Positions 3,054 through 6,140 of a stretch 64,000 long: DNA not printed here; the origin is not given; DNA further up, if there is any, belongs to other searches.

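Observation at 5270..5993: PheT carries a C-terminal AlaX-M-like editing-domain fusion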

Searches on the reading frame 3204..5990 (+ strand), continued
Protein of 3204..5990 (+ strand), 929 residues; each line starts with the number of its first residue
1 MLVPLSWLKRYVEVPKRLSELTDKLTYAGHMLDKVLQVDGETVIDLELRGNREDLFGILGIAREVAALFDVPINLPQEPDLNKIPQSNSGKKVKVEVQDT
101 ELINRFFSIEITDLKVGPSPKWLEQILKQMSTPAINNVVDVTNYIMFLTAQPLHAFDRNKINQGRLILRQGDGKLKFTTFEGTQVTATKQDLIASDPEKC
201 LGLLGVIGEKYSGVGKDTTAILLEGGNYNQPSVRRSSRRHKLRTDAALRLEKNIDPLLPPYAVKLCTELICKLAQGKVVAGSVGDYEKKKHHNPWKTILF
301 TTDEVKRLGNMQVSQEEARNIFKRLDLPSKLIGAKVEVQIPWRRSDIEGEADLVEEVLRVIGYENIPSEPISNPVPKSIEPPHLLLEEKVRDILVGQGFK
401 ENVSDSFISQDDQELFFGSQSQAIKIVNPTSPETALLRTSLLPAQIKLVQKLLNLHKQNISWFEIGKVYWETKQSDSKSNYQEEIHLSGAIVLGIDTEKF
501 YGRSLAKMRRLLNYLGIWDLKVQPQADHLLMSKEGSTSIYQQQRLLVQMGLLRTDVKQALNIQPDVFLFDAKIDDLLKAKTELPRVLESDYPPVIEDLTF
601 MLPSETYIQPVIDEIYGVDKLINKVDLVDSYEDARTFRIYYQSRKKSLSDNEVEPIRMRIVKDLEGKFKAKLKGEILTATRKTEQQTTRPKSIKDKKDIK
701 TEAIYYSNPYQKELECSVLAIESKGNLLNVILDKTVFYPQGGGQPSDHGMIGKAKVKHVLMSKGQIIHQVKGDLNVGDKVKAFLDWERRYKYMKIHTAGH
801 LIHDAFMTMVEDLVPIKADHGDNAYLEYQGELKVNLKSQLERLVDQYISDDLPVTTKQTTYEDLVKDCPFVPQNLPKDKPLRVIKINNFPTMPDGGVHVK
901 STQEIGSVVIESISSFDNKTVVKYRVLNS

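Call 12: find_homologous_proteins(query=window:3204-5990:+, max_evalue=1e-10)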
Query window:3204-5990:+ (929 aa): 7319 proteins with E <= 1e-10 among 8000 candidates; the best 120 are listed.
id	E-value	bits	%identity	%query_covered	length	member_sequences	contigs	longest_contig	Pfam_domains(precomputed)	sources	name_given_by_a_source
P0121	0.0e+0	2038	100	98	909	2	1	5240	PF03483.23,PF03147.20,PF01411.25,PF03484.22,PF17759.7,PF07973.20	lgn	-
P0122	1.5e-223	763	52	73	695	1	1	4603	PF03483.23,PF03147.20,PF03484.22,PF17759.7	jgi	jgi:phenylalanyl-tRNA synthetase beta chain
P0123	1.1e-200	687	51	71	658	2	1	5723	PF03483.23,PF03147.20,PF03484.22,PF17759.7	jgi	jgi:phenylalanyl-tRNA synthetase beta chain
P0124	5.5e-128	447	37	73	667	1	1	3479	PF03483.23,PF03147.20,PF03484.22,PF17759.7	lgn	-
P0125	1.4e-117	412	37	72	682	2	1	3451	PF03483.23,PF03147.20,PF03484.22,PF17759.7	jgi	-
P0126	4.9e-115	404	37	72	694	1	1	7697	PF03483.23,PF03147.20,PF03484.22,PF17759.7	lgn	-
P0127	1.0e-114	403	36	72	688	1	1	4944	PF03483.23,PF03147.20,PF03484.22,PF17759.7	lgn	-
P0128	3.8e-113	398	36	72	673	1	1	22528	PF03483.23,PF03147.20,PF03484.22,PF17759.7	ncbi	-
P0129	1.4e-111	392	37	73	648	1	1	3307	PF03483.23,PF03147.20,PF03484.22,PF17759.7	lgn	-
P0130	3.6e-111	391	36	73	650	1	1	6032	PF03483.23,PF03147.20,PF03484.22,PF17759.7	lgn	-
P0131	8.1e-111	390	35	73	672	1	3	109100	PF03483.23,PF03147.20,PF03484.22,PF17759.7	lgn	-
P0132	1.6e-110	389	36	72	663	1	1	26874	PF03483.23,PF03147.20,PF03484.22,PF17759.7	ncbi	-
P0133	2.8e-110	388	37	72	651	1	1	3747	PF03483.23,PF03147.20,PF03484.22,PF17759.7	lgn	-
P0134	7.6e-110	387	37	71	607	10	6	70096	PF03483.23,PF03484.22,PF17759.7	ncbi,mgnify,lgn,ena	mgnify:FL=1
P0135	1.7e-109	386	38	71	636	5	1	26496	PF03483.23,PF03484.22,PF17759.7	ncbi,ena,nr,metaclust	ncbi:MAG: Phenylalanine-tRNA ligase beta subunit [Microgenomates group bacterium GW2011_GWA2_44_7]|n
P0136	1.9e-109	385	36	73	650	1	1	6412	PF03483.23,PF03147.20,PF03484.22,PF17759.7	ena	-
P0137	2.1e-108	382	36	73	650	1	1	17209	PF03483.23,PF03147.20,PF03484.22,PF17759.7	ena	-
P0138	3.4e-108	381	35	73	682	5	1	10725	PF03483.23,PF03147.20,PF03484.22,PF17759.7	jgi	jgi:phenylalanyl-tRNA synthetase beta chain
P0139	5.3e-108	381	35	72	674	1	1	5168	PF03483.23,PF03147.20,PF03484.22,PF17759.7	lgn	-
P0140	9.4e-108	380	34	73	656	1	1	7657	PF03483.23,PF03147.20,PF03484.22,PF17759.7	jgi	-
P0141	1.3e-107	379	36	72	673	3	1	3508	PF03483.23,PF03147.20,PF03484.22,PF17759.7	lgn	-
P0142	2.5e-107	378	36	73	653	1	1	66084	PF03483.23,PF03147.20,PF03484.22,PF17759.7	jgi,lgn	jgi:phenylalanyl-tRNA synthetase beta chain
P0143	3.9e-107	378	34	73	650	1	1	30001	PF03483.23,PF03147.20,PF03484.22,PF17759.7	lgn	-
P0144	8.8e-107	377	36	72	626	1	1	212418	PF03483.23,PF03147.20,PF03484.22,PF17759.7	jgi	jgi:phenylalanyl-tRNA synthetase beta chain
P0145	1.5e-106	376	35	72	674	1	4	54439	PF03483.23,PF03147.20,PF03484.22,PF17759.7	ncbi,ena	-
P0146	2.8e-106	375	35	72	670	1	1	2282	PF03483.23,PF03147.20,PF03484.22,PF17759.7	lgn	-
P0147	2.8e-106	375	36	71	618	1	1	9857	PF03483.23,PF03484.22,PF17759.7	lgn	-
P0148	2.9e-106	375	35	72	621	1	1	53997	PF03483.23,PF03147.20,PF03484.22,PF17759.7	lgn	-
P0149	4.7e-106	374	36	71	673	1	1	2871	PF03483.23,PF03147.20,PF03484.22,PF17759.7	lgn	-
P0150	8.0e-106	373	36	69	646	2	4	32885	PF03483.23,PF03147.20,PF03484.22,PF17759.7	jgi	jgi:phenylalanyl-tRNA synthetase beta chain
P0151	1.0e-105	373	35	72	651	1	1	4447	PF03483.23,PF03147.20,PF03484.22,PF17759.7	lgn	-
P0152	1.8e-105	372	35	72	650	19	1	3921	PF03483.23,PF03147.20,PF03484.22,PF17759.7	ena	-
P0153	3.0e-105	371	35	73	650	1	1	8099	PF03483.23,PF03147.20,PF03484.22,PF17759.7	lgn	-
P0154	5.0e-105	371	38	71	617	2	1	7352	PF03483.23,PF03484.22,PF17759.7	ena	-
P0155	6.6e-105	370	34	72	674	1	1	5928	PF03483.23,PF03147.20,PF03484.22,PF17759.7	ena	-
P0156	8.0e-105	370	36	71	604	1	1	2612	PF03483.23,PF03484.22,PF17759.7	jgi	jgi:phenylalanyl-tRNA synthetase beta chain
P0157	8.3e-105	370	34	73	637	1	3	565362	PF03483.23,PF03147.20,PF03484.22,PF17759.7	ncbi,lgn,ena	-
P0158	1.1e-104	370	33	72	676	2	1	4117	PF03483.23,PF03147.20,PF03484.22,PF17759.7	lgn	-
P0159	1.4e-104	369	35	73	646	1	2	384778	PF03483.23,PF03147.20,PF03484.22,PF17759.7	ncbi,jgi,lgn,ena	-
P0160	2.1e-104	369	34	73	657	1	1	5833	PF03483.23,PF03147.20,PF03484.22,PF17759.7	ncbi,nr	ncbi:MAG: phenylalanine--tRNA ligase subunit beta [bacterium]|nr:phenylalanine--tRNA ligase subunit 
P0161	3.2e-104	368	37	71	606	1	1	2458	PF03483.23,PF03484.22,PF17759.7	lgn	-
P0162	5.4e-104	367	33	72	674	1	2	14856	PF03483.23,PF03147.20,PF03484.22,PF17759.7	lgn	-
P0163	7.4e-104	367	37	71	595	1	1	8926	PF03483.23,PF03484.22,PF17759.7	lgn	-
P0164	1.2e-103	366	36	72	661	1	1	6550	PF03483.23,PF03147.20,PF03484.22,PF17759.7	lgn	-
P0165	4.0e-103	364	38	71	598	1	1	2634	PF03483.23,PF03484.22,PF17759.7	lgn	-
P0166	5.2e-103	364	35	72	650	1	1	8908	PF03483.23,PF03147.20,PF03484.22,PF17759.7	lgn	-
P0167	6.4e-103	364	35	71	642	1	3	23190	PF03483.23,PF03147.20,PF03484.22,PF17759.7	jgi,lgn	-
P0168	8.6e-103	363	36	71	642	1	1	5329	PF03483.23,PF03147.20,PF03484.22,PF17759.7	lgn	-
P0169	1.0e-102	363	37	71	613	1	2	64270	PF03483.23,PF03484.22,PF17759.7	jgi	jgi:phenylalanyl-tRNA synthetase beta chain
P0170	1.5e-102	363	37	71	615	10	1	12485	PF03483.23,PF03484.22,PF17759.7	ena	-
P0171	1.9e-102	362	35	71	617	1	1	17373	PF03483.23,PF03484.22,PF17759.7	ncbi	-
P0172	2.1e-102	362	36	71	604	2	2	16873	PF03483.23,PF03484.22,PF17759.7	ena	-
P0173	3.0e-102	362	35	70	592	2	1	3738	PF03483.23,PF03484.22,PF17759.7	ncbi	-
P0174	6.2e-102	360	33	73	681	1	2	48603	PF03483.23,PF03147.20,PF03484.22,PF17759.7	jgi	jgi:phenylalanyl-tRNA synthetase beta chain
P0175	1.4e-101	359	34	72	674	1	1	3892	PF03483.23,PF03147.20,PF03484.22,PF17759.7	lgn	-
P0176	2.2e-101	359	35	72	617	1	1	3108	PF03483.23,PF03484.22,PF17759.7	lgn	-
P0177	2.3e-101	359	35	71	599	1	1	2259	PF03483.23,PF03484.22,PF17759.7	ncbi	-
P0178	2.7e-101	358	34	72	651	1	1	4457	PF03483.23,PF03147.20,PF03484.22,PF17759.7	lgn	-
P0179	3.6e-101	358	37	71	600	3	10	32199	PF03483.23,PF03484.22,PF17759.7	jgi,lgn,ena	-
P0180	3.9e-101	358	36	72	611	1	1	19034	PF03483.23,PF03484.22,PF17759.7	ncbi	-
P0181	3.0e-100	355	36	71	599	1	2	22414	PF03483.23,PF03484.22,PF17759.7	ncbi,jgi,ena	-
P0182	3.4e-100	355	35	71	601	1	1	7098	PF03483.23,PF03484.22,PF17759.7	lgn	-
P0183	7.6e-100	354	36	71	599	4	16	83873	PF03483.23,PF03484.22,PF17759.7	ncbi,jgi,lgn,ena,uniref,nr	ncbi:MAG: Phenylalanine-tRNA ligase beta subunit [Candidatus Amesbacteria bacterium GW2011_GWB1_47_2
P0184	9.7e-100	353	33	71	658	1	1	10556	PF03483.23,PF03484.22,PF17759.7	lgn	-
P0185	2.0e-99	352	35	72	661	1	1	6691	PF03483.23,PF03147.20,PF03484.22,PF17759.7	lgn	-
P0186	2.8e-99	352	36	71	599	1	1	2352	PF03483.23,PF03484.22,PF17759.7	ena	-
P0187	3.4e-99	351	36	71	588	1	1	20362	PF03483.23,PF03147.20,PF03484.22,PF17759.7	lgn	-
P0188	7.2e-99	350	36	71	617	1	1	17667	PF03483.23,PF03484.22,PF17759.7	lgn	-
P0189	1.6e-98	349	37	71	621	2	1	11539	PF03483.23,PF03484.22,PF17759.7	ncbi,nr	ncbi:MAG: phenylalanine--tRNA ligase subunit beta [Candidatus Amesbacteria bacterium]|nr:phenylalani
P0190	4.0e-98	348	36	71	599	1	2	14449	PF03483.23,PF03484.22,PF17759.7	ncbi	-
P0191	1.0e-97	347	35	72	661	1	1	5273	PF03483.23,PF03147.20,PF03484.22,PF17759.7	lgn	-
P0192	1.1e-97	346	36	71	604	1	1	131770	PF03483.23,PF03484.22,PF17759.7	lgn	-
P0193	1.1e-97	346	34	69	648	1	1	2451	PF03483.23,PF03147.20,PF03484.22,PF17759.7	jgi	jgi:phenylalanyl-tRNA synthetase beta chain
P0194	2.3e-97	345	35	71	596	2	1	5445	PF03483.23,PF03484.22,PF17759.7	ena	-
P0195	2.8e-97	345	34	71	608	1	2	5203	PF03483.23,PF03484.22,PF17759.7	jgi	jgi:phenylalanyl-tRNA synthetase beta chain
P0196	4.2e-97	345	36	71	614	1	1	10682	PF03483.23,PF03484.22,PF17759.7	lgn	-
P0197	2.5e-96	342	34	71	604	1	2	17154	PF03483.23,PF03484.22,PF17759.7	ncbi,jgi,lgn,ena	-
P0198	2.7e-96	342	34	71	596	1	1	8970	PF03483.23,PF03484.22,PF17759.7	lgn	-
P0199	1.0e-95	340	32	73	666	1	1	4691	PF03483.23,PF03147.20,PF03484.22,PF17759.7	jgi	-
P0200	1.4e-95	339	35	71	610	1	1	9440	PF03483.23,PF03484.22,PF17759.7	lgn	-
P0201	3.1e-94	335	33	71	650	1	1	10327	PF03483.23,PF03147.20,PF03484.22,PF17759.7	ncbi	-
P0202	1.1e-92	330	33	72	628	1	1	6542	PF03483.23,PF03147.20,PF03484.22,PF17759.7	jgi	-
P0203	2.0e-92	329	36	71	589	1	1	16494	PF03483.23,PF03484.22,PF17759.7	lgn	-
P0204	2.5e-92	329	31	72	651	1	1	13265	PF03483.23,PF03147.20,PF03484.22,PF17759.7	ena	-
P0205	2.9e-91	325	35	71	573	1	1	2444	PF03483.23,PF03484.22,PF17759.7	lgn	-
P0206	3.2e-91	325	33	73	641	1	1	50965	PF03483.23,PF03147.20,PF03484.22,PF17759.7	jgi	jgi:phenylalanyl-tRNA synthetase beta chain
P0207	1.2e-90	323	33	72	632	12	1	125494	PF03483.23,PF03147.20,PF03484.22,PF17759.7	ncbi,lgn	-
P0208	1.9e-90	322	32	72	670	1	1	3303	PF03483.23,PF03147.20,PF03484.22,PF17759.7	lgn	-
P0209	4.0e-90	321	35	71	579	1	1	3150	PF03483.23,PF03484.22,PF17759.7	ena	-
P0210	9.2e-90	320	32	72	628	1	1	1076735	PF03483.23,PF03147.20,PF03484.22,PF17759.7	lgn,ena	-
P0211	1.6e-89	319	38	56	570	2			PF03483.23,PF03484.22,PF17759.7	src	-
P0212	3.1e-88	315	33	70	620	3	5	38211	PF03483.23,PF03484.22,PF17759.7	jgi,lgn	jgi:phenylalanyl-tRNA synthetase beta chain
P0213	1.5e-86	310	37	51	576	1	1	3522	PF03483.23,PF03484.22,PF17759.7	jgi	jgi:phenylalanyl-tRNA synthetase beta chain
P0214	5.8e-83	298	31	70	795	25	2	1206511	PF03483.23,PF03147.20,PF03484.22,PF17759.7,PF01588.27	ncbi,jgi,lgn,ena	ncbi:MAG: phenylalanine--tRNA ligase subunit beta [Dehalococcoidia bacterium]|jgi:phenylalanyl-tRNA 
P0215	7.9e-83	297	31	69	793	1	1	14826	PF03483.23,PF03147.20,PF03484.22,PF17759.7,PF01588.27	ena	-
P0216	9.8e-83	297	31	68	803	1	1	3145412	PF03483.23,PF03147.20,PF03484.22,PF17759.7,PF01588.27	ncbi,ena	-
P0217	7.2e-82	294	30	68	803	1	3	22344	PF03483.23,PF03147.20,PF03484.22,PF17759.7,PF01588.27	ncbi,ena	-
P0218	1.5e-81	293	32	68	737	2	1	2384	PF03483.23,PF03147.20,PF03484.22,PF17759.7,PF01588.27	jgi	jgi:phenylalanyl-tRNA synthetase beta chain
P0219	1.8e-81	293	31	72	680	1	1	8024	PF03483.23,PF03147.20,PF03484.22,PF17759.7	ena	-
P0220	2.9e-81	292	30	68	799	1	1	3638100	PF03483.23,PF03147.20,PF03484.22,PF17759.7,PF01588.27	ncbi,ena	-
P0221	3.0e-81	292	30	68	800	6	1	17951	PF03483.23,PF03147.20,PF03484.22,PF17759.7,PF01588.27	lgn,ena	-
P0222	9.2e-81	290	32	68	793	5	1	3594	PF03483.23,PF03147.20,PF03484.22,PF17759.7,PF01588.27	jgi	-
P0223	2.7e-80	289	30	68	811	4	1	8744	PF03483.23,PF03147.20,PF03484.22,PF17759.7,PF01588.27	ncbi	-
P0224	6.5e-80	288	29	72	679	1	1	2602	PF03483.23,PF03147.20,PF03484.22,PF17759.7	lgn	-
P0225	1.3e-79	287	30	69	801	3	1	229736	PF03483.23,PF03147.20,PF03484.22,PF17759.7,PF01588.27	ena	-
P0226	2.5e-79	286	29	68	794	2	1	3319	PF03483.23,PF03147.20,PF03484.22,PF17759.7,PF01588.27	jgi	jgi:phenylalanyl-tRNA synthetase beta chain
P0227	3.2e-79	285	30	70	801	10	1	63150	PF03483.23,PF03147.20,PF03484.22,PF17759.7,PF01588.27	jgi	-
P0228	1.1e-78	284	30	68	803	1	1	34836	PF03483.23,PF03147.20,PF03484.22,PF17759.7,PF01588.27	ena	-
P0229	2.4e-78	282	30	68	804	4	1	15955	PF03483.23,PF03147.20,PF03484.22,PF17759.7,PF01588.27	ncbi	-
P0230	2.8e-78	282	29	68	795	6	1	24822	PF03483.23,PF03147.20,PF03484.22,PF17759.7,PF01588.27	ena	-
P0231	3.9e-78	282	31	68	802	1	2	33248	PF03483.23,PF03147.20,PF03484.22,PF17759.7,PF01588.27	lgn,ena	-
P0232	4.0e-78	282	32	68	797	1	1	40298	PF03483.23,PF03147.20,PF03484.22,PF17759.7,PF01588.27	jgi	-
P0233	4.6e-78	281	30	68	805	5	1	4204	PF03483.23,PF03147.20,PF03484.22,PF17759.7,PF01588.27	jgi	-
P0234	6.3e-78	281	32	68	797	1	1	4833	PF03483.23,PF03147.20,PF03484.22,PF17759.7,PF01588.27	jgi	jgi:phenylalanyl-tRNA synthetase beta chain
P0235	7.1e-78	281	32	68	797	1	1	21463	PF03483.23,PF03147.20,PF03484.22,PF17759.7,PF01588.27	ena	-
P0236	8.9e-78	281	33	68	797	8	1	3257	PF03483.23,PF03147.20,PF03484.22,PF17759.7,PF01588.27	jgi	-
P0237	8.9e-78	281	32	68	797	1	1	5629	PF03483.23,PF03147.20,PF03484.22,PF17759.7,PF01588.27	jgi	jgi:phenylalanyl-tRNA synthetase beta chain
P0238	1.1e-77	280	32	68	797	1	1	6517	PF03483.23,PF03147.20,PF03484.22,PF17759.7,PF01588.27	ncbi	-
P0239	1.3e-77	280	30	68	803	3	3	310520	PF03483.23,PF03147.20,PF03484.22,PF17759.7,PF01588.27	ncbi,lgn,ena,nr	ncbi:MAG: phenylalanine--tRNA ligase subunit beta [Chloroflexota bacterium]|nr:phenylalanine--tRNA l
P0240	1.3e-77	280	30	68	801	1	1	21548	PF03483.23,PF03147.20,PF03484.22,PF17759.7,PF01588.27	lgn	-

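Call 14: find_encoding_contigs(protein=P0121, flank=6000, max_places=6)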
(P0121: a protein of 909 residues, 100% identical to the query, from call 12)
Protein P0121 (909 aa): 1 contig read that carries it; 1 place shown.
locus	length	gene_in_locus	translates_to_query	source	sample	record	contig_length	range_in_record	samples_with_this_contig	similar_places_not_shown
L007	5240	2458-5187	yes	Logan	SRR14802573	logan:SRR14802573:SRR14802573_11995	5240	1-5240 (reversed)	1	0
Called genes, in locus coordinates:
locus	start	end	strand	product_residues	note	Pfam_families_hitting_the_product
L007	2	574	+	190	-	?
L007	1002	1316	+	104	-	PF00453:Ribosomal_L20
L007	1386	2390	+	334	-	PF02912:Phe_tRNA-synt_N, PF01409:tRNA-synt_2d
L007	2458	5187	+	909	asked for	PF03483:B3_4, PF03484:B5, PF17759:tRNA_synthFbeta, PF03147:FDX-ACB, PF01411:tRNA-synt_2c, PF07973:tRNA_SAD (faint)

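Call 15: find_encoding_contigs(protein=P0122, flank=6000, max_places=3)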
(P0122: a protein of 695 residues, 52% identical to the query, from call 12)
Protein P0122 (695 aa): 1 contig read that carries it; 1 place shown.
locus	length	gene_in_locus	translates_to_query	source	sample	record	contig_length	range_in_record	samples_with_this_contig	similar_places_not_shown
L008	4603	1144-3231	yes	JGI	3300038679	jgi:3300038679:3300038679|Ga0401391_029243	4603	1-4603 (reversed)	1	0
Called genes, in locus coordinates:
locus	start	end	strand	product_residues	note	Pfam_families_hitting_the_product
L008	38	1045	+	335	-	PF02912:Phe_tRNA-synt_N, PF01409:tRNA-synt_2d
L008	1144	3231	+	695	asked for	PF03483:B3_4, PF03484:B5, PF17759:tRNA_synthFbeta, PF03147:FDX-ACB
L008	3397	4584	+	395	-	PF00091:Tubulin, PF12327:FtsZ_C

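Call 16: find_encoding_contigs(protein=P0123, flank=6000, max_places=3)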
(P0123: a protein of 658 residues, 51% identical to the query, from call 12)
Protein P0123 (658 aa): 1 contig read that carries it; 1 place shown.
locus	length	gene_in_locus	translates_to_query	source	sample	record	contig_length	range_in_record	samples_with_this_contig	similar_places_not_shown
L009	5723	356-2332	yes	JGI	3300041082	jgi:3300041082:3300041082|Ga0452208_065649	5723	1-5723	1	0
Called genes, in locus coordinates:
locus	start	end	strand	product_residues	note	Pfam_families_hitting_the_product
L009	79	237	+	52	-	PF01409:tRNA-synt_2d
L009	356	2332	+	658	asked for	PF03483:B3_4, PF03484:B5, PF17759:tRNA_synthFbeta, PF03147:FDX-ACB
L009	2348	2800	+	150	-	PF00293:NUDIX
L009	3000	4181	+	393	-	PF00009:GTP_EFTU, PF01926:MMR_HSR1 (faint), PF03144:GTP_EFTU_D2, PF03143:GTP_EFTU_D3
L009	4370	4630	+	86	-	PF00338:Ribosomal_S10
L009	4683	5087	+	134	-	PF04020:Phage_holin_4_2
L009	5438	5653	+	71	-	PF03840:SecG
